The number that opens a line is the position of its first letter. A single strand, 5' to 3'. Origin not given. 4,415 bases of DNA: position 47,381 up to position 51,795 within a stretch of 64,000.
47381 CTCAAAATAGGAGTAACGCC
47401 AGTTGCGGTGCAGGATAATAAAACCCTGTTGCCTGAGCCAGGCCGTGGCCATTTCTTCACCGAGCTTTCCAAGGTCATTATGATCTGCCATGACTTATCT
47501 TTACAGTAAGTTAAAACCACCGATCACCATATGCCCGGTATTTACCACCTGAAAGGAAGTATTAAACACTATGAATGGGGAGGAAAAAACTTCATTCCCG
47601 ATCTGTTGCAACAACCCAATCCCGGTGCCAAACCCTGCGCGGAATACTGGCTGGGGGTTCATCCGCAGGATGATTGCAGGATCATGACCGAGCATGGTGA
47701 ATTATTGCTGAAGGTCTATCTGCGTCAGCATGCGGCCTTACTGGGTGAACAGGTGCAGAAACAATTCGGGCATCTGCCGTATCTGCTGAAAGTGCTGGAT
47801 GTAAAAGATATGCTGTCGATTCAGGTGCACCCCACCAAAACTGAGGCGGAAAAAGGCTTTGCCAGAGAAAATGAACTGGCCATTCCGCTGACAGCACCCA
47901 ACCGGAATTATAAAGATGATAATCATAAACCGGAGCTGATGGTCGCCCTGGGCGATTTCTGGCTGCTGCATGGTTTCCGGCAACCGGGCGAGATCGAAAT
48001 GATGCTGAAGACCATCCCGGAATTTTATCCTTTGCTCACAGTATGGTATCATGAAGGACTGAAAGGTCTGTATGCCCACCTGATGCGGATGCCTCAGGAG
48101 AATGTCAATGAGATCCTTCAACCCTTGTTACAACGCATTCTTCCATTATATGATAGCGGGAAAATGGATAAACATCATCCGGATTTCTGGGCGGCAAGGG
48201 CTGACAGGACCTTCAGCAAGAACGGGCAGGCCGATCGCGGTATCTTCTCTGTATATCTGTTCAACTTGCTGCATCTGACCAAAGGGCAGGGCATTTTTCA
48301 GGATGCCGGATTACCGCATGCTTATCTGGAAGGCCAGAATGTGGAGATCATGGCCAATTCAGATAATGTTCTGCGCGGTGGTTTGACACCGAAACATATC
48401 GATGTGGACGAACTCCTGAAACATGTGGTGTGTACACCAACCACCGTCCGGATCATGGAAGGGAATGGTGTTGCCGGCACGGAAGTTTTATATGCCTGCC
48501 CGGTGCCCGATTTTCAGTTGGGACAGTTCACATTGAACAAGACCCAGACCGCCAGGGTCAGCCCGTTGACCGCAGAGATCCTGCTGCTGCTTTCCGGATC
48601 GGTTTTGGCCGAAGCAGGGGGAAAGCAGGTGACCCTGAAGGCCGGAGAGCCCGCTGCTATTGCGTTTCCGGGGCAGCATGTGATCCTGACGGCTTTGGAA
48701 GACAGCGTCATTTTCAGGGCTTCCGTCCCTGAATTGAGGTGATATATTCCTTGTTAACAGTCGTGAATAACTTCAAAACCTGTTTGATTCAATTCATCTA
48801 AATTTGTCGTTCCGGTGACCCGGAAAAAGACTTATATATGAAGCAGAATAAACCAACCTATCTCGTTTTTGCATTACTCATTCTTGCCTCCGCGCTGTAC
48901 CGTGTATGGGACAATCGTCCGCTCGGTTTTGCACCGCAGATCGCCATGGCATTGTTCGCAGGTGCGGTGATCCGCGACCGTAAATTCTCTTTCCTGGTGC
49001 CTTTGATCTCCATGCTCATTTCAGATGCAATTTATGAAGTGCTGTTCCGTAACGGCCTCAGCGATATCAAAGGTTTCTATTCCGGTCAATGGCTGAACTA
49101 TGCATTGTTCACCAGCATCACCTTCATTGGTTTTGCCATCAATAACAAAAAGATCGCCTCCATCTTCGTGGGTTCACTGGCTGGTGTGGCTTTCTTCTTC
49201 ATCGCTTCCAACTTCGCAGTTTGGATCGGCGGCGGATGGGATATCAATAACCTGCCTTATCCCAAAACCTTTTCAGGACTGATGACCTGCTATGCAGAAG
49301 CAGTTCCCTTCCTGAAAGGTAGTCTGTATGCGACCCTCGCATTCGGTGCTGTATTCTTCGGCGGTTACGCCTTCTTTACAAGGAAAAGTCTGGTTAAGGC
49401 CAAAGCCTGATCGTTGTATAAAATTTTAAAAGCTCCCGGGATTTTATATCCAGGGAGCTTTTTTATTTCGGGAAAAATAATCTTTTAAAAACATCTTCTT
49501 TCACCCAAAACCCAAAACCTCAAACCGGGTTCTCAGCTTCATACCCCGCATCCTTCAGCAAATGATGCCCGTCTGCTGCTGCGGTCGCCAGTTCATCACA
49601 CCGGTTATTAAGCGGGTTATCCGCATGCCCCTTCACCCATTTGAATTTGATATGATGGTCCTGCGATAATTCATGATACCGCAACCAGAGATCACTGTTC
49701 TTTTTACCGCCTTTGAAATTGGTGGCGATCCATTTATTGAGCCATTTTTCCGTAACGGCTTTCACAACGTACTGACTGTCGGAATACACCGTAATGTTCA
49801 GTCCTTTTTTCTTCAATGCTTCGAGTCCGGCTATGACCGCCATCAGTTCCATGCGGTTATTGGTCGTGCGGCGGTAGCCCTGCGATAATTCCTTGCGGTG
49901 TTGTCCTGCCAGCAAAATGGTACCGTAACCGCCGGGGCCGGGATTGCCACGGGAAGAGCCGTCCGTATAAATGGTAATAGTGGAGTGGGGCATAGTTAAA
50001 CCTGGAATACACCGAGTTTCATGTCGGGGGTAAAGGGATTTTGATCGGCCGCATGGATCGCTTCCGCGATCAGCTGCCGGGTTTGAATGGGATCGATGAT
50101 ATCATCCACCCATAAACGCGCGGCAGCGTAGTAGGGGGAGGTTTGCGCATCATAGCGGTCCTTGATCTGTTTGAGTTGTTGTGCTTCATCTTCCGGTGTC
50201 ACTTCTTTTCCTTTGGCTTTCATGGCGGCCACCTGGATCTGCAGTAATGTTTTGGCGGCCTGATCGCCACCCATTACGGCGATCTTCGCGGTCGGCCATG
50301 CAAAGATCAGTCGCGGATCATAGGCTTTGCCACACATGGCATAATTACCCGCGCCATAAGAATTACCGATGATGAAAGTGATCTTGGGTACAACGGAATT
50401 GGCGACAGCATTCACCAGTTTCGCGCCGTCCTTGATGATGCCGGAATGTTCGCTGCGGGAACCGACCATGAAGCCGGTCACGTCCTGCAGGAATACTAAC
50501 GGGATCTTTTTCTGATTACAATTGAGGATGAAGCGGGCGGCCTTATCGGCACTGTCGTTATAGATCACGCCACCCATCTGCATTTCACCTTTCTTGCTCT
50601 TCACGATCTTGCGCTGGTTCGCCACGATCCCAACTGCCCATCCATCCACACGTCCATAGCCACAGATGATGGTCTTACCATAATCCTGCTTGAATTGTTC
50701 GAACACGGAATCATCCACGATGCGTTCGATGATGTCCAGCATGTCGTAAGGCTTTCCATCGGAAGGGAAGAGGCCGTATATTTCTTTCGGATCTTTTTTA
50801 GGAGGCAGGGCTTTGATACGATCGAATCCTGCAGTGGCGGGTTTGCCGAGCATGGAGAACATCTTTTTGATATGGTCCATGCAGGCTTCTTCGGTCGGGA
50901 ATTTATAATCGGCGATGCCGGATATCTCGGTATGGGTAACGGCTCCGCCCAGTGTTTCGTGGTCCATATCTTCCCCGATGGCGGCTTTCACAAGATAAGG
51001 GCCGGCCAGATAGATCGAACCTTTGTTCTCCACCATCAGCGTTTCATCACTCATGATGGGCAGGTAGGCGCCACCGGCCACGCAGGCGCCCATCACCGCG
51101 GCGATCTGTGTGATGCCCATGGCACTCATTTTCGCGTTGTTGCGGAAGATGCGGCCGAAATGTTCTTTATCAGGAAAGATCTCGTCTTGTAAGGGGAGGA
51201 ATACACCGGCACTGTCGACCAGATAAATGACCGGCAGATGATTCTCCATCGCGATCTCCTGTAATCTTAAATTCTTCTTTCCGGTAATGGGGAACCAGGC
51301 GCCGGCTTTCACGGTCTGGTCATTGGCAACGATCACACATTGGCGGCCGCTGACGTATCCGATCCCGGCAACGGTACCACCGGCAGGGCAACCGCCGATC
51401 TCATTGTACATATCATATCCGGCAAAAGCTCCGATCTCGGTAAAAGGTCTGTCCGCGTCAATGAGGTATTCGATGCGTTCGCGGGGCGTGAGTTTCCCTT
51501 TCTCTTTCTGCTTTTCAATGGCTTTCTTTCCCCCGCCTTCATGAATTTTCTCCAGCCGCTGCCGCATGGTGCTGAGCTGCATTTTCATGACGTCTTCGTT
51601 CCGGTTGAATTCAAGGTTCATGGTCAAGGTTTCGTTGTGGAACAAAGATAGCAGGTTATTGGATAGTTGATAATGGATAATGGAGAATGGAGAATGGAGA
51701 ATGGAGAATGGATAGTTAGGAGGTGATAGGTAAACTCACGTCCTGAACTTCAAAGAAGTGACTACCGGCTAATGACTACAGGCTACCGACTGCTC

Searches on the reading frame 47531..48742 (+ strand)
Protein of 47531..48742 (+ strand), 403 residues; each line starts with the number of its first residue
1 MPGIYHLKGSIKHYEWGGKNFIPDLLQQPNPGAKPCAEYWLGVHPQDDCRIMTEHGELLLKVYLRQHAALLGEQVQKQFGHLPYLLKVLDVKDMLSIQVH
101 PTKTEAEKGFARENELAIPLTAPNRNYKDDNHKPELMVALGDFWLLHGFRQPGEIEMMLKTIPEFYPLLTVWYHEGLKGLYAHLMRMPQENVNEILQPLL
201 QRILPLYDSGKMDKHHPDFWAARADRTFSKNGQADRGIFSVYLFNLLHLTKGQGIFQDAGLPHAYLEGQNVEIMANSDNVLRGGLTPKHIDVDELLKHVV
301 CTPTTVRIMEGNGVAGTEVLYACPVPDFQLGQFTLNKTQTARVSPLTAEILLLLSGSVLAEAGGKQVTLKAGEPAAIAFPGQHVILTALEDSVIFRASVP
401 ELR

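Call 99: search_protein_families(library=pfam, proteins=[window:47531-48742:+], max_evalue=0.00001)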
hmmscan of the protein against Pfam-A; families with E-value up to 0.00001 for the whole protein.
window:47531-48742:+ (403 aa): 1 family
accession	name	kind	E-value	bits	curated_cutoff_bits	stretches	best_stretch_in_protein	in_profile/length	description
PF20511.4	PMI_typeI_cat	-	4.8e-32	111.5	22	1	5-151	2-142/143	Phosphomannose isomerase type I, catalytic domain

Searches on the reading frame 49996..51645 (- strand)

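Call 99: search_protein_families(library=pfam, proteins=[window:49996-51645:-], max_evalue=0.00001)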
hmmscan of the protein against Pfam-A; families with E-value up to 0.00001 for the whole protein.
window:49996-51645:- (549 aa): 3 families
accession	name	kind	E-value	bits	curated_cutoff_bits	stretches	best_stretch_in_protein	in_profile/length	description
PF01039.27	Carboxyl_trans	-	2.2e-149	498.7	22.3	1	45-538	1-483/493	Carboxyl transferase domain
PF03255.19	ACCA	-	1.9e-14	54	23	2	302-436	68-203/310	Acetyl co-enzyme A carboxylase carboxyltransferase-like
PF06833.16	MdcE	-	2.6e-08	34.3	32.7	0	377-483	24-129/196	Malonate decarboxylase gamma subunit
